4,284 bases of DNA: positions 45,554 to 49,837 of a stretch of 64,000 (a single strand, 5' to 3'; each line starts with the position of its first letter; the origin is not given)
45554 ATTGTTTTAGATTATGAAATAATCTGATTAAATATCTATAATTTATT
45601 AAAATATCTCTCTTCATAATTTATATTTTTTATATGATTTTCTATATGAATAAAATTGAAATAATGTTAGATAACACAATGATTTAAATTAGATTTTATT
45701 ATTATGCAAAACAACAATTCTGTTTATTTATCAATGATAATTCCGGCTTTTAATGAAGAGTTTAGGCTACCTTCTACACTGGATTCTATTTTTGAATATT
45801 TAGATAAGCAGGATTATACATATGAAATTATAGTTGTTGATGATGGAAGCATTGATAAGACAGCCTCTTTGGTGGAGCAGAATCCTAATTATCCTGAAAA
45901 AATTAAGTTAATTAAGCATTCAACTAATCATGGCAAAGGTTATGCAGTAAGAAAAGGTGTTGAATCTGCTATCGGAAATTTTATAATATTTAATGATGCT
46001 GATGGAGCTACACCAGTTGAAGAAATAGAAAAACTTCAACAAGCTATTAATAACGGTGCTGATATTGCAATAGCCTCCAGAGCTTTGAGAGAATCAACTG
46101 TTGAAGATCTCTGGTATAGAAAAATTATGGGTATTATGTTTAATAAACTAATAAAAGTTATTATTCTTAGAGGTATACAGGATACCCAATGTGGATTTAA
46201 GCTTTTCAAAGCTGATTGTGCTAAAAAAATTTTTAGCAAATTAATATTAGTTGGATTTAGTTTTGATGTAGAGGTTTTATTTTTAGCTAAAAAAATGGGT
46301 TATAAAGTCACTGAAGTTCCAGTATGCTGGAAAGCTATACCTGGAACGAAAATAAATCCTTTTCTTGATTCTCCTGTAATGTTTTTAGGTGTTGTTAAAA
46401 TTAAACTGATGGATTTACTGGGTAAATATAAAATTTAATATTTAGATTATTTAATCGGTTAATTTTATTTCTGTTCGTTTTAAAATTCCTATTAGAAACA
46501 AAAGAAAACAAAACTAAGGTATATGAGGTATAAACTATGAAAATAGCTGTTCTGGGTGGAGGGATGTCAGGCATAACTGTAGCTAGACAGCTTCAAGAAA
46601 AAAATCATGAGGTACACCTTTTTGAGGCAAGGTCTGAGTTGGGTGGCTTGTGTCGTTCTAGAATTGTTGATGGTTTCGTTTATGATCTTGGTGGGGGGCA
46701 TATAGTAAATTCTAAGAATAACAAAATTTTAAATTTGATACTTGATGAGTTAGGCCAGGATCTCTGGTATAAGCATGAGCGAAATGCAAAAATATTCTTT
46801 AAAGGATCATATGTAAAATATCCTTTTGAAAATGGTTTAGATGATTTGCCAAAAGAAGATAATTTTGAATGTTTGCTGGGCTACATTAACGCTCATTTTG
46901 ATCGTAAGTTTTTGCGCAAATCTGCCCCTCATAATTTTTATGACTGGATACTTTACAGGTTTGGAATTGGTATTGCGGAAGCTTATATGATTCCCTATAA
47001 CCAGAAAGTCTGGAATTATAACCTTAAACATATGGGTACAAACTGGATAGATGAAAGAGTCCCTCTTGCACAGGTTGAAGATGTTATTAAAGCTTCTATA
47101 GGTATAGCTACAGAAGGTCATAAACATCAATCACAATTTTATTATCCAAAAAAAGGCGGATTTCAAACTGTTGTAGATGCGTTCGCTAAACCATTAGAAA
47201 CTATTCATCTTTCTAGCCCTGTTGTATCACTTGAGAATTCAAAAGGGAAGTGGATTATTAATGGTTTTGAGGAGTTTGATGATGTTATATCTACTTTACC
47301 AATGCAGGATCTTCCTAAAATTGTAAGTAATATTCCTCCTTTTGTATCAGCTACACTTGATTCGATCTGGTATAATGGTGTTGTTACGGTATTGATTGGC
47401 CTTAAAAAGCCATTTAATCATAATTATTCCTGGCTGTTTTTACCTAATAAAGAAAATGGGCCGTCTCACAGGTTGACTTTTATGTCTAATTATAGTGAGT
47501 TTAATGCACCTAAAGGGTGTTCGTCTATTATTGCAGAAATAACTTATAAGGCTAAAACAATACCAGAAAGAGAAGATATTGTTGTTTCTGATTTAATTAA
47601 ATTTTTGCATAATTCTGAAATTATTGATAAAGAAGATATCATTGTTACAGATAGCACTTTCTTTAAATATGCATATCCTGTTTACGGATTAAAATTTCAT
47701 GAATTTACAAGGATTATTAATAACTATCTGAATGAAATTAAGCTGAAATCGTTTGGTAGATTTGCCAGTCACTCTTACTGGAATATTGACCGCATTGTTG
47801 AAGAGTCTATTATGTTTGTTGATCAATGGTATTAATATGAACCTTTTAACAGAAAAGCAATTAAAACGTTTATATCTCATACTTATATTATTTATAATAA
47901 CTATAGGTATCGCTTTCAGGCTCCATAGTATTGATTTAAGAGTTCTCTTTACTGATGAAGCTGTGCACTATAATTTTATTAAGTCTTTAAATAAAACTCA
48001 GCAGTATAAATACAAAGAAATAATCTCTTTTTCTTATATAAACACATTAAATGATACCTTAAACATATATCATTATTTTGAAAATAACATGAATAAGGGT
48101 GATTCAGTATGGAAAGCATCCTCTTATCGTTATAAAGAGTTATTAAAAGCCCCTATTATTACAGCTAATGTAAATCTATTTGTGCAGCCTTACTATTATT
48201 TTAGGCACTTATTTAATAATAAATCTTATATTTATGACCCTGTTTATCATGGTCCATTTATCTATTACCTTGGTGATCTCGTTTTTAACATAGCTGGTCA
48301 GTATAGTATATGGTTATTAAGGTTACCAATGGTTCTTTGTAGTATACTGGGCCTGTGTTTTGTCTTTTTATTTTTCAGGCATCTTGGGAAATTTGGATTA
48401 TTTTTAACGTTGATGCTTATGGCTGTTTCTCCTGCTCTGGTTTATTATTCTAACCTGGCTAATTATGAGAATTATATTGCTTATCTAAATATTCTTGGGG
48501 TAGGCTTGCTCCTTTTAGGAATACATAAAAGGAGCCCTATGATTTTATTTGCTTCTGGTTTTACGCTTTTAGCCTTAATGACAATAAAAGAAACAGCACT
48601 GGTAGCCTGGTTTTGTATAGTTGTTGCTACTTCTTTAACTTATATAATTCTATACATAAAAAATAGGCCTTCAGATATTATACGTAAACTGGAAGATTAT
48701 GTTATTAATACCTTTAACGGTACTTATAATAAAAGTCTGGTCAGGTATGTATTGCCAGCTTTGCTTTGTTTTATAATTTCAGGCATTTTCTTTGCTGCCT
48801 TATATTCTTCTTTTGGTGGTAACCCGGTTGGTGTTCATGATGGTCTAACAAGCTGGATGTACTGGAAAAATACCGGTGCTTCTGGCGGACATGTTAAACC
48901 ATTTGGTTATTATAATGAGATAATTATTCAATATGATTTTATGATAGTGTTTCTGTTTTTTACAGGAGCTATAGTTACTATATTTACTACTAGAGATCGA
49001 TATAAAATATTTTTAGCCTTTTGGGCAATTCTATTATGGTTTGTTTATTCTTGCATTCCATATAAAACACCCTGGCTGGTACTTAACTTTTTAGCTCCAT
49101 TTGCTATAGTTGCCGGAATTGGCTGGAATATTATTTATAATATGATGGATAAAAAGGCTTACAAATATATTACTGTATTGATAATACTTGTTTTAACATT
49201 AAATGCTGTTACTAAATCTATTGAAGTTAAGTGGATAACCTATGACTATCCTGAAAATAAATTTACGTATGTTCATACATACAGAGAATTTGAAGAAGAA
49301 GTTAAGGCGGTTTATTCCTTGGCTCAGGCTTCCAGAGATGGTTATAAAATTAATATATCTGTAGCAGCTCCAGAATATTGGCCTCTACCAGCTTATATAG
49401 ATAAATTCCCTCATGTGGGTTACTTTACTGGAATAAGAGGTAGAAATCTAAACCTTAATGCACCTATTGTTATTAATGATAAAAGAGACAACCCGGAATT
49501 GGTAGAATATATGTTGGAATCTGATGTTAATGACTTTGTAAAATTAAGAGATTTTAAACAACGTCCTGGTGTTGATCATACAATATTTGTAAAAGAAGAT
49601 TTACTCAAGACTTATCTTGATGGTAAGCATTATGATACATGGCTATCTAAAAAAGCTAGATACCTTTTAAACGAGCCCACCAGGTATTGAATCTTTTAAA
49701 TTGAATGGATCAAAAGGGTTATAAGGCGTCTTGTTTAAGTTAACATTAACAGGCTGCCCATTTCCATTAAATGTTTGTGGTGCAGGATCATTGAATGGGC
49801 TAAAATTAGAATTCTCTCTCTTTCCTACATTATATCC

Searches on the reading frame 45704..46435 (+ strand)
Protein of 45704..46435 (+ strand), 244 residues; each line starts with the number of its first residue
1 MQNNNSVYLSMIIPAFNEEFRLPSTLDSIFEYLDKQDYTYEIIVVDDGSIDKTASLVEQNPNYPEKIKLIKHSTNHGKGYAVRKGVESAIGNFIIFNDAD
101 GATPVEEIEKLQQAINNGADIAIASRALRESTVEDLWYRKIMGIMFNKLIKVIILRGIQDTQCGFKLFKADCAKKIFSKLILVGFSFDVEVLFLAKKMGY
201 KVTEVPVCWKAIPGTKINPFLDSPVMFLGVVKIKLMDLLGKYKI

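Call 38: search_protein_families(library=pfam, proteins=[window:45704-46435:+], max_evalue=0.00001)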
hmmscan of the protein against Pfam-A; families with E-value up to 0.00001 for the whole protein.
window:45704-46435:+ (244 aa): 2 families
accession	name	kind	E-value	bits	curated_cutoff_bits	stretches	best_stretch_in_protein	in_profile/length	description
PF00535.33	Glycos_transf_2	-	1.6e-31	109.9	23.3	1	10-177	1-168/168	Glycosyl transferase family 2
PF10111.15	Glyco_tranf_2_2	-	3.3e-08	33.8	27.3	1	10-114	1-105/276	Glycosyltransferase like family 2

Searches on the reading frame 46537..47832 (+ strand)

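Call 38: search_protein_families(library=pfam, proteins=[window:46537-47832:+], max_evalue=0.00001)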
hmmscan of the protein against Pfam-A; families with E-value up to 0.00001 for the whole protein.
window:46537-47832:+ (432 aa): 2 families
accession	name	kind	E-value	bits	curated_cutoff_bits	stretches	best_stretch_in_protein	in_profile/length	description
PF01593.30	Amino_oxidase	-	5.8e-30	105.4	19.8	1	10-381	1-386/443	Flavin containing amine oxidoreductase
PF13450.12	NAD_binding_8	-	3.9e-14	53.1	21.9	1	5-71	1-67/68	NAD(P)-binding Rossmann-like domain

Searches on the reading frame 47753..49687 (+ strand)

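Call 38: search_protein_families(library=pfam, proteins=[window:47753-49687:+], max_evalue=0.00001)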
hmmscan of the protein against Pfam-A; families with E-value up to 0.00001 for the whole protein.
window:47753-49687:+ (645 aa): 1 family
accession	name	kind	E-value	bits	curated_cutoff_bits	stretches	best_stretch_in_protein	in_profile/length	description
PF13231.12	PMT_2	-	6.4e-06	26.9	26.1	1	166-291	2-127/160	Dolichyl-phosphate-mannose-protein mannosyltransferase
